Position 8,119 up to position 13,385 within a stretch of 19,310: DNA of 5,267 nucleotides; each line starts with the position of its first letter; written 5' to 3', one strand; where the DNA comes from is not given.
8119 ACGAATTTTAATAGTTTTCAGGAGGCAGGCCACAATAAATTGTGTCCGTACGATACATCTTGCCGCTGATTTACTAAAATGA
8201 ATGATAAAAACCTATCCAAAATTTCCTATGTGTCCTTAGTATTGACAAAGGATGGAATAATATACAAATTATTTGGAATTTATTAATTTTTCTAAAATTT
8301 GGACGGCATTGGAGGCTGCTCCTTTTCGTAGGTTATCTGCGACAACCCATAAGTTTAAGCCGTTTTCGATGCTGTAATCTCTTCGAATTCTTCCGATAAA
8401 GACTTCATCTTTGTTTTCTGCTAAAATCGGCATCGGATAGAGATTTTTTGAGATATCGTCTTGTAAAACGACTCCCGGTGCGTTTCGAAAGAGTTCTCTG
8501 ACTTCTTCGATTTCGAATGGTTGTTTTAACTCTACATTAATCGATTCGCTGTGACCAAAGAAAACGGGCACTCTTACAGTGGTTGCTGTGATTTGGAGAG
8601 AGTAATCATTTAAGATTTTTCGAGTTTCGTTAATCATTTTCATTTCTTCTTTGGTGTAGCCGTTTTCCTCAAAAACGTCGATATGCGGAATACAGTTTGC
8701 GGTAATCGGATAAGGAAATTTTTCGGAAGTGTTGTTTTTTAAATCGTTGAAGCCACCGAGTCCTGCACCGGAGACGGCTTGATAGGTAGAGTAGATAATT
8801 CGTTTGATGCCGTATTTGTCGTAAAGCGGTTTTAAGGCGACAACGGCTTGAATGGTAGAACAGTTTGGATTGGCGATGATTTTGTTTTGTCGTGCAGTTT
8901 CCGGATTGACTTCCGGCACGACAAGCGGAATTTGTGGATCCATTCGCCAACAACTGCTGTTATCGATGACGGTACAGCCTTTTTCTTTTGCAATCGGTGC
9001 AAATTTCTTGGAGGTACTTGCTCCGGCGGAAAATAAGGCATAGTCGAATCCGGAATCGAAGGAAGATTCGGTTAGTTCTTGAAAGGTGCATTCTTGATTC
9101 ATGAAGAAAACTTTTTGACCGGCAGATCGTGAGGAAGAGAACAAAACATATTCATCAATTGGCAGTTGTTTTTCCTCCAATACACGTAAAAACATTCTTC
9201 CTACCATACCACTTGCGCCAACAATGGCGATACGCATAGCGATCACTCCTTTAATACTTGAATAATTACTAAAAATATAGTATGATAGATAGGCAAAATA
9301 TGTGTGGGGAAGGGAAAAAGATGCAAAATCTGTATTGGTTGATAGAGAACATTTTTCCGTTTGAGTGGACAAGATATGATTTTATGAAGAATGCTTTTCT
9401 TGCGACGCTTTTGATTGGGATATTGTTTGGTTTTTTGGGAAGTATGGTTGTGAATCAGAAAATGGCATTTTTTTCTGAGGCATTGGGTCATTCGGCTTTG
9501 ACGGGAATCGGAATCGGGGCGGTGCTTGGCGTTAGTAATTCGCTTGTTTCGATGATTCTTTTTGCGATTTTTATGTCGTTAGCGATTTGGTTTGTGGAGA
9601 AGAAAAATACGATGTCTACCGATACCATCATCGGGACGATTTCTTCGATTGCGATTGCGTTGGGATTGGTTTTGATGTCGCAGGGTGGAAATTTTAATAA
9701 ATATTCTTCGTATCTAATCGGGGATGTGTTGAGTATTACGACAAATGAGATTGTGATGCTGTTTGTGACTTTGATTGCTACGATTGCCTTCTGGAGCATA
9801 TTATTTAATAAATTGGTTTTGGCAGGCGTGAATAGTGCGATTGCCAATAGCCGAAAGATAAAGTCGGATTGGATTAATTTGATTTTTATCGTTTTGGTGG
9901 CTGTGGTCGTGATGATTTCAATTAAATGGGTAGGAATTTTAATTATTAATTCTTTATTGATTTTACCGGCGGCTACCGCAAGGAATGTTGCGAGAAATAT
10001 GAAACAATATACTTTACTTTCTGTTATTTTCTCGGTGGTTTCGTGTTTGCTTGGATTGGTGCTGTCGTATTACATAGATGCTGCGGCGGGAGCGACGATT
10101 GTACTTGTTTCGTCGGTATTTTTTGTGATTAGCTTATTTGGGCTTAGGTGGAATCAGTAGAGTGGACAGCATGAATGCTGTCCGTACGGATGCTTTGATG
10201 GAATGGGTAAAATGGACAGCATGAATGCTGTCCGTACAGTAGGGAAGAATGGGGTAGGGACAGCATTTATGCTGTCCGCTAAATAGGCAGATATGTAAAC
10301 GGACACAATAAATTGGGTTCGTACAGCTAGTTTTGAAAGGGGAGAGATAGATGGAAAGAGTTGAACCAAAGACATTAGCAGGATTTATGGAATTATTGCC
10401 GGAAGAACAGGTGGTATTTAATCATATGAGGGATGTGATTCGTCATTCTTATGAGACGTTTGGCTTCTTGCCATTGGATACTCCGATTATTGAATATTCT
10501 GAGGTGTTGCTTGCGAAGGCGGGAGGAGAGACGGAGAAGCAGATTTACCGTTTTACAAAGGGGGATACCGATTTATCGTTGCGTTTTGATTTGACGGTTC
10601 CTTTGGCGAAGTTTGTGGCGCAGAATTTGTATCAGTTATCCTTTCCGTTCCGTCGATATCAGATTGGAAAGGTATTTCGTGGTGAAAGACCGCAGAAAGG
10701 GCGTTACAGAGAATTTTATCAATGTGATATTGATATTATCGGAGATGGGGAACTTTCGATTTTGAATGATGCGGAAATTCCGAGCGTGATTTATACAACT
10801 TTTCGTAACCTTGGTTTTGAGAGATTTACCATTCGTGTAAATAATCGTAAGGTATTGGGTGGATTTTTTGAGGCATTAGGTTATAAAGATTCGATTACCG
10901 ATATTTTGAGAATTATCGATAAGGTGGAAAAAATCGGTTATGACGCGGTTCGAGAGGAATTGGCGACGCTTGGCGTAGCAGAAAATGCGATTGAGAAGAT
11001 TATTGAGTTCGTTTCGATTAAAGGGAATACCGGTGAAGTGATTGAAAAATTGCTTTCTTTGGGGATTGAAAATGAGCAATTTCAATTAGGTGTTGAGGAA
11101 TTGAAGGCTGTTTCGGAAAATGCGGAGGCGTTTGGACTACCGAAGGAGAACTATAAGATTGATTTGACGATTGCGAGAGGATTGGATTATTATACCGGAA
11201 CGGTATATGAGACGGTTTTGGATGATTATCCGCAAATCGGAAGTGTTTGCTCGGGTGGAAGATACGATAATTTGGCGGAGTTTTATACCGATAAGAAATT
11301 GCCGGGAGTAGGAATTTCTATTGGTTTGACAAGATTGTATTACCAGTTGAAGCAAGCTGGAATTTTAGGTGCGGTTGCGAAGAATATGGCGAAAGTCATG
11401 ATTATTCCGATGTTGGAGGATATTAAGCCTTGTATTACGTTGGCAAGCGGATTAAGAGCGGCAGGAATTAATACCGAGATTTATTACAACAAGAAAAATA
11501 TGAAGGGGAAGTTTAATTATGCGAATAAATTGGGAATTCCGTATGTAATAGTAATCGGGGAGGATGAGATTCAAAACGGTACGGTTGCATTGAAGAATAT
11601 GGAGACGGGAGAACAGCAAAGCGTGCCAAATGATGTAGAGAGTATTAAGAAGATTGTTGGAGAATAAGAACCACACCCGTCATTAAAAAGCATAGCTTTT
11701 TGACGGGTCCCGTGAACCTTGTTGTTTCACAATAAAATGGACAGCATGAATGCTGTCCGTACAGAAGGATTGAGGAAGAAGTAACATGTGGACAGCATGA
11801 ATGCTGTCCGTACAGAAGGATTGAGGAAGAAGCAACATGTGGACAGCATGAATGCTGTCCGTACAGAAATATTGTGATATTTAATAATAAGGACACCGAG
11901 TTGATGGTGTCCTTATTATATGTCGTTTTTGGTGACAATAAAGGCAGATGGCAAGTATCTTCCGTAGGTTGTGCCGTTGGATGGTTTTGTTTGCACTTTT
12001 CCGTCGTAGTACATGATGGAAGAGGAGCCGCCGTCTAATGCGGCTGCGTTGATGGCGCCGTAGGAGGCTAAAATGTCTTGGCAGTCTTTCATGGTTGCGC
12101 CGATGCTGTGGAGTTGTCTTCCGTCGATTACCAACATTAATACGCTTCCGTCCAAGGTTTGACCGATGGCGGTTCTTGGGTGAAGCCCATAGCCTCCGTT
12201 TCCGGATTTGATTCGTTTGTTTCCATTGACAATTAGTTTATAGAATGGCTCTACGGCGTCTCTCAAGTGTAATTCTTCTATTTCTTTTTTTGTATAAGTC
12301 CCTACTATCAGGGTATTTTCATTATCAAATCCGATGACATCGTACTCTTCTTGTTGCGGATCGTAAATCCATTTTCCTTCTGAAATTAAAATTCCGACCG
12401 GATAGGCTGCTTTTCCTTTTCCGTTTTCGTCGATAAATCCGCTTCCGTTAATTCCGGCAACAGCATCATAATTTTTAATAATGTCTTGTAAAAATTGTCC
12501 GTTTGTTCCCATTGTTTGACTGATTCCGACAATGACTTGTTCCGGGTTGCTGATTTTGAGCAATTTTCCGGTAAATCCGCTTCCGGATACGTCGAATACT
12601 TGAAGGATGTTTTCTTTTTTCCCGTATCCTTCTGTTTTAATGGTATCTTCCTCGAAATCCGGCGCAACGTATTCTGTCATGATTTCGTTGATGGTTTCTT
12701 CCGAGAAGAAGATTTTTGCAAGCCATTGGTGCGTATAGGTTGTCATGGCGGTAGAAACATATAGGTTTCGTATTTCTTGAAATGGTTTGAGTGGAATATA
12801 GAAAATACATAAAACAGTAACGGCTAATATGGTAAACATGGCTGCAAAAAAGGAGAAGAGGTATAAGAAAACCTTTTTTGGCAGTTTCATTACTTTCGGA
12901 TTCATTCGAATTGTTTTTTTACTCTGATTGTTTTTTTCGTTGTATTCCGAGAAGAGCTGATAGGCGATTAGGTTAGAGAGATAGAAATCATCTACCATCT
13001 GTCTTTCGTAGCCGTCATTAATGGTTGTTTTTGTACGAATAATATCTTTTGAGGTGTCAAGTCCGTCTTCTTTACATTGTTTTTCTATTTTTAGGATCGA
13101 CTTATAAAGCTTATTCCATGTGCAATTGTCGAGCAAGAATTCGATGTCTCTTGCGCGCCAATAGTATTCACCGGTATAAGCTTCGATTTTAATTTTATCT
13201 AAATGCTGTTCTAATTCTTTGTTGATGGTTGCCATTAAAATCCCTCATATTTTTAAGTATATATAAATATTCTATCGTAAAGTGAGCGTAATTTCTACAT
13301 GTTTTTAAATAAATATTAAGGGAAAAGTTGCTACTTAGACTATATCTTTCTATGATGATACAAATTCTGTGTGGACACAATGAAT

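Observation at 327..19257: Very dense family of GTA(G/C)-tagged 24-nt hairpin repeats (REP/BIME/REPIN-like) in a Firmicutes-type genome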

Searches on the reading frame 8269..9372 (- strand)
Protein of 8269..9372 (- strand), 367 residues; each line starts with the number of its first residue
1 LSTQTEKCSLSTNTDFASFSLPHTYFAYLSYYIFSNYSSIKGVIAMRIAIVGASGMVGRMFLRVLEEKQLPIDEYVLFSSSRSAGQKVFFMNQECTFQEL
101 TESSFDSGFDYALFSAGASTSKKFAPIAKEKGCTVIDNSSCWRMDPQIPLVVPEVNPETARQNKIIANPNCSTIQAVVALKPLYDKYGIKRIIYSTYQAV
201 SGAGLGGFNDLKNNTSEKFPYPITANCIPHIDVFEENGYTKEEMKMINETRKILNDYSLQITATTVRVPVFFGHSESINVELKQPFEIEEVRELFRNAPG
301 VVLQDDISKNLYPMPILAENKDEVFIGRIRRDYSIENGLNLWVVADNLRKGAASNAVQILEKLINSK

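Call 7: search_protein_families(library=ncbifam, proteins=[window:8269-9372:-])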
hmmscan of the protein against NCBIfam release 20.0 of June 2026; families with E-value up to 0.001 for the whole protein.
window:8269-9372:- (367 aa): 16 families
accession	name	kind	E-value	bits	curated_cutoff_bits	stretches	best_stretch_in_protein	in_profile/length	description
NF011456.0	PRK14874.1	equivalog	5.1e-133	443.3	223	1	45-366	4-343/346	aspartate-semialdehyde dehydrogenase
TIGR01296.1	asd_B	equivalog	3.8e-132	440.5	324.2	1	47-365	1-338/339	aspartate-semialdehyde dehydrogenase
NF005229.0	PRK06728.1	equivalog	5.9e-97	324.6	628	2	217-365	195-343/347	aspartate-semialdehyde dehydrogenase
NF005957.0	PRK08040.1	equivalog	6.3e-61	206.7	273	1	47-365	6-332/336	aspartate-semialdehyde dehydrogenase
NF004224.0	PRK05671.1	equivalog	5e-59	200.4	284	1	46-365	5-333/336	aspartate-semialdehyde dehydrogenase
TIGR00978.1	asd_EA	equivalog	1e-49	169.4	301.2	1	46-361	1-338/342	aspartate-semialdehyde dehydrogenase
NF006416.0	PRK08664.1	subfamily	8.1e-48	163.4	232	1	46-365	4-345/350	aspartate-semialdehyde dehydrogenase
NF005144.0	PRK06598.1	subfamily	4e-31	108.5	198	2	214-364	213-368/369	aspartate-semialdehyde dehydrogenase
TIGR01745.1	asd_gamma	equivalog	1.1e-24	87.1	402.9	2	215-364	213-366/366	aspartate-semialdehyde dehydrogenase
TIGR01850.1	argC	equivalog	1.3e-23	83.8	233.6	1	46-360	1-326/345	N-acetyl-gamma-glutamyl-phosphate reductase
NF005368.0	PRK06901.1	equivalog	4.3e-19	68.9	437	1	46-365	5-320/323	oxidoreductase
TIGR01851.1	argC_other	equivalog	3.9e-07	29.7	229.85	1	122-361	63-305/310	N-acetyl-gamma-glutamyl-phosphate reductase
TIGR01534.1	GAPDH-I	equivalog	5.6e-05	22.5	367.2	0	145-197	127-181/330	type I glyceraldehyde-3-phosphate dehydrogenase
NF003251.0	PRK04207.1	equivalog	0.00013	21.2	185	1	258-305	205-252/343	type II glyceraldehyde-3-phosphate dehydrogenase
TIGR01546.1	GAPDH-II_archae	equivalog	0.00058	19.1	232.9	0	257-305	200-248/333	phosphorylating glyceraldehyde-3-phosphate dehydrogenase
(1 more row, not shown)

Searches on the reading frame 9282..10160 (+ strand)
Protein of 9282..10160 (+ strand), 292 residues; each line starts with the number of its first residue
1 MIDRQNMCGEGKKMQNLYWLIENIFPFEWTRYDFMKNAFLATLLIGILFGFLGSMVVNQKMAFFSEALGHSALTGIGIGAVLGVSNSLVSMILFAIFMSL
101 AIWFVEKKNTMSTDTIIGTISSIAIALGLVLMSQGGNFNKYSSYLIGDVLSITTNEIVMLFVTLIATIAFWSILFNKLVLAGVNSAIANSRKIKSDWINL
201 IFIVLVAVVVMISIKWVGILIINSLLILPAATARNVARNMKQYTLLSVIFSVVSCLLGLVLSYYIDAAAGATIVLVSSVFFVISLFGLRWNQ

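Call 7: search_protein_families(library=ncbifam, proteins=[window:9282-10160:+])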
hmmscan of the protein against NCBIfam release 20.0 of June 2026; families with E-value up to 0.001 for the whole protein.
window:9282-10160:+ (292 aa): 4 families
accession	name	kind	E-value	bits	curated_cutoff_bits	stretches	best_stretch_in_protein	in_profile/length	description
NF040871.1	AztB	equivalog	3.2e-47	161.4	280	1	31-276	8-253/254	zinc ABC transporter permease AztB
NF007089.0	PRK09543.1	equivalog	1.5e-38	132.9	284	1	37-286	7-256/261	zinc ABC transporter permease subunit ZnuB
NF040927.1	ABC_perm_SloB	subfamily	7.7e-35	121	460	1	30-286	7-262/271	metal ABC transporter permease subunit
TIGR03770.1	anch_rpt_perm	equivalog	1.8e-32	113.1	296.8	1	33-286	15-268/270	anchored repeat-type ABC transporter permease subunit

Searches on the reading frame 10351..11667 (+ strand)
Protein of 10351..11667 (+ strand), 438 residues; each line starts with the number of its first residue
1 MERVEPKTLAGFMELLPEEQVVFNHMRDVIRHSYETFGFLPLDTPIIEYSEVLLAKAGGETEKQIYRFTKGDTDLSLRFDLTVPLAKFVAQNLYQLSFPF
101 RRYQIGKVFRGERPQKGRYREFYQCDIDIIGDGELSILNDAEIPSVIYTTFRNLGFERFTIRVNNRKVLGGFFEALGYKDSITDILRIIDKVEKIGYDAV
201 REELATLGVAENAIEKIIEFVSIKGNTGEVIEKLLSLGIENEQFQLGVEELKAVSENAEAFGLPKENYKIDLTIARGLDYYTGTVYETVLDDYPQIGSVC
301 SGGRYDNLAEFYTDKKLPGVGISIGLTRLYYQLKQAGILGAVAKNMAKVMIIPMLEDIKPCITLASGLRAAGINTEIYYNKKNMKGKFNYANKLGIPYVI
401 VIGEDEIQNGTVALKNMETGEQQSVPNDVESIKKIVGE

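Call 7: search_protein_families(library=ncbifam, proteins=[window:10351-11667:+])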
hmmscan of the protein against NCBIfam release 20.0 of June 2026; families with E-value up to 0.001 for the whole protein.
window:10351-11667:+ (438 aa): 28 families (the best 25 are shown)
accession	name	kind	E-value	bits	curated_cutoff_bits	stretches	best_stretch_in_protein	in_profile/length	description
TIGR00442.1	hisS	equivalog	1.9e-125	419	286.75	1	8-426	2-405/406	histidine--tRNA ligase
NF009085.0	PRK12420.1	equivalog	8.1e-97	325.2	540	1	5-428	3-420/426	histidine--tRNA ligase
TIGR00443.1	hisZ_biosyn_reg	equivalog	1.8e-55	188.2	271.65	1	14-332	2-311/314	ATP phosphoribosyltransferase regulatory subunit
NF008942.0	PRK12292.2-5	equivalog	1.8e-45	155.3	643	1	10-425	13-418/434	ATP phosphoribosyltransferase regulatory subunit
NF008941.0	PRK12292.2-4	equivalog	1.5e-42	146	447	1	11-373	12-358/393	ATP phosphoribosyltransferase regulatory subunit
NF008940.0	PRK12292.2-3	equivalog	9.4e-38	130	450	1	10-406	7-395/404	ATP phosphoribosyltransferase regulatory subunit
NF008936.0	PRK12292.1-3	equivalog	1e-33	116.8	492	1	11-408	10-397/406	ATP phosphoribosyltransferase regulatory subunit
NF008953.0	PRK12295.1-6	equivalog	7.4e-29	100.9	384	2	204-335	248-381/384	ATP phosphoribosyltransferase regulatory subunit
NF008938.0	PRK12292.1-6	equivalog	5e-24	84.9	833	1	11-400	11-388/420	ATP phosphoribosyltransferase regulatory subunit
NF009086.0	PRK12421.1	equivalog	1.1e-21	77.2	318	1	11-336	12-332/389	ATP phosphoribosyltransferase regulatory subunit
NF008945.0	PRK12292.3-3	equivalog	6.5e-19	68.3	409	1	15-404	9-360/368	ATP phosphoribosyltransferase regulatory subunit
NF008935.0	PRK12292.1-1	equivalog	7.5e-19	67.9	350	1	13-338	11-322/382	ATP phosphoribosyltransferase regulatory subunit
NF008939.0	PRK12292.2-1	equivalog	6.7e-17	61.3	335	1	10-329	7-318/391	ATP phosphoribosyltransferase regulatory subunit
NF008951.0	PRK12295.1-4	equivalog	8.8e-17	61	364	2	203-330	240-367/374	ATP phosphoribosyltransferase regulatory subunit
NF008950.0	PRK12295.1-3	equivalog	1.7e-15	57.2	492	2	214-332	256-377/387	ATP phosphoribosyltransferase regulatory subunit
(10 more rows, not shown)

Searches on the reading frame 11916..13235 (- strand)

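Call 7: search_protein_families(library=ncbifam, proteins=[window:11916-13235:-])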
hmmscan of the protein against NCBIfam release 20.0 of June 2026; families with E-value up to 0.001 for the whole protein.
window:11916-13235:- (439 aa): 1 family
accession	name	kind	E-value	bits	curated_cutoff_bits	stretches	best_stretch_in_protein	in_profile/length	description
NF008573.0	PRK11525.1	equivalog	7.4e-08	32.1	242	1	3-92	4-94/288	DNA damage-inducible protein D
